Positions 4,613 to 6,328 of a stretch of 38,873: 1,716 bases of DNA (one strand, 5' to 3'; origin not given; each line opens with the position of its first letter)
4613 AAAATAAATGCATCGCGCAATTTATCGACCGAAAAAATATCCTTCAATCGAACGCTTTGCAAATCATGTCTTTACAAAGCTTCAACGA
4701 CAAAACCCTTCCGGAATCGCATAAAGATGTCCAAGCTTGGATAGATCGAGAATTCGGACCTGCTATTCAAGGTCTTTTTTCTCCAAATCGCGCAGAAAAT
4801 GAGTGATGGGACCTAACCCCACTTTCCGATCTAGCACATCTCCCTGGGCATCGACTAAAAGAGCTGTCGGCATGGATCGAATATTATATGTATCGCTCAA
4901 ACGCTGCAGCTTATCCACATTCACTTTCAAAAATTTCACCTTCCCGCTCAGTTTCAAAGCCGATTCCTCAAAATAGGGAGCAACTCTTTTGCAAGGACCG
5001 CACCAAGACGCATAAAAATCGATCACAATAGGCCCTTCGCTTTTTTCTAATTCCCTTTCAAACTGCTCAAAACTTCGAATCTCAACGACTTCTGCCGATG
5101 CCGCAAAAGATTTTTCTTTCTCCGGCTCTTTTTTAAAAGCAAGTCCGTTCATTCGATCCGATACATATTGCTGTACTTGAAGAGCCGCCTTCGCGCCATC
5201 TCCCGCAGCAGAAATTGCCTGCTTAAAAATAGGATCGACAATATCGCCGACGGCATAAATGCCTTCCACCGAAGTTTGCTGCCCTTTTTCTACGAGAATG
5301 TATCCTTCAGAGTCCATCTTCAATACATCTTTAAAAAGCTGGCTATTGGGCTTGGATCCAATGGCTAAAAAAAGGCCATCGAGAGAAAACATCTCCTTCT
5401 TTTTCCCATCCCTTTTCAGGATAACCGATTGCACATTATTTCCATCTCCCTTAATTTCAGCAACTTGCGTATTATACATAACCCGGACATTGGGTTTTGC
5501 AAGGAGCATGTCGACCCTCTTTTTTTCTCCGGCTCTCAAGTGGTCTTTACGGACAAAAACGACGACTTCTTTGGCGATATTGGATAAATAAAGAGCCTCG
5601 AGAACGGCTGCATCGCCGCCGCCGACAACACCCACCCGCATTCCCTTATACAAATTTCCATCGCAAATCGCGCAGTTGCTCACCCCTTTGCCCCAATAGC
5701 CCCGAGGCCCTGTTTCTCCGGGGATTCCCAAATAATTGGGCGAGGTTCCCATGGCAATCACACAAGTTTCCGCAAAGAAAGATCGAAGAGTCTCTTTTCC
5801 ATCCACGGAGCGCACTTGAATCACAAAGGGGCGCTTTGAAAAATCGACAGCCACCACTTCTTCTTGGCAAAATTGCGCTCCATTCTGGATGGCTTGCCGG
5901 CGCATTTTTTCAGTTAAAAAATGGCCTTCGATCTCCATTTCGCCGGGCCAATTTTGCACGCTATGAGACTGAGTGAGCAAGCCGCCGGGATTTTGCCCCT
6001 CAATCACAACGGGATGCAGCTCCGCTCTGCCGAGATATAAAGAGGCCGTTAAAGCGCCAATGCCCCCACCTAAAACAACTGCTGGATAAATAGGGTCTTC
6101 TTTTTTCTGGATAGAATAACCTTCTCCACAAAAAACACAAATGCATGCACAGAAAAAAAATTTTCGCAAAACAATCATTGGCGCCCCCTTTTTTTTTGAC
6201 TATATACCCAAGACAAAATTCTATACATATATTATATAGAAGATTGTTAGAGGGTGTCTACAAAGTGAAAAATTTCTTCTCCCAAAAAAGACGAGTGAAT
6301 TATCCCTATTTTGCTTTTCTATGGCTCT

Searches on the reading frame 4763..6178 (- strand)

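Call 76: search_protein_families(library=pfam, proteins=[window:4763-6178:-], max_evalue=0.0001)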
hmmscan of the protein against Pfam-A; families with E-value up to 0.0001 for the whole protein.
window:4763-6178:- (471 aa): 7 families
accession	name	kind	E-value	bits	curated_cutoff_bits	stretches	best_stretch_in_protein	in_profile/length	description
PF07992.20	Pyr_redox_2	-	2.3e-43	149.1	26.1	1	33-328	3-291/291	Pyridine nucleotide-disulphide oxidoreductase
PF00085.26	Thioredoxin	-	1e-23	83.7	23.5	1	369-454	6-90/103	Thioredoxin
PF13738.12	Pyr_redox_3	-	3e-14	53.4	30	1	106-311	102-305/305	Pyridine nucleotide-disulphide oxidoreductase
PF00070.33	Pyr_redox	-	1.7e-12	48.1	22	1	181-255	1-80/82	Pyridine nucleotide-disulphide oxidoreductase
PF00578.27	AhpC-TSA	-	1.4e-07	31.9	26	1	376-449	19-95/124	AhpC/TSA family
PF13098.12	Thioredoxin_2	-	3e-06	28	27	1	378-462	2-101/104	Thioredoxin-like domain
PF13905.12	Thioredoxin_8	-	4e-05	24.3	27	0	384-423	4-45/94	Thioredoxin-like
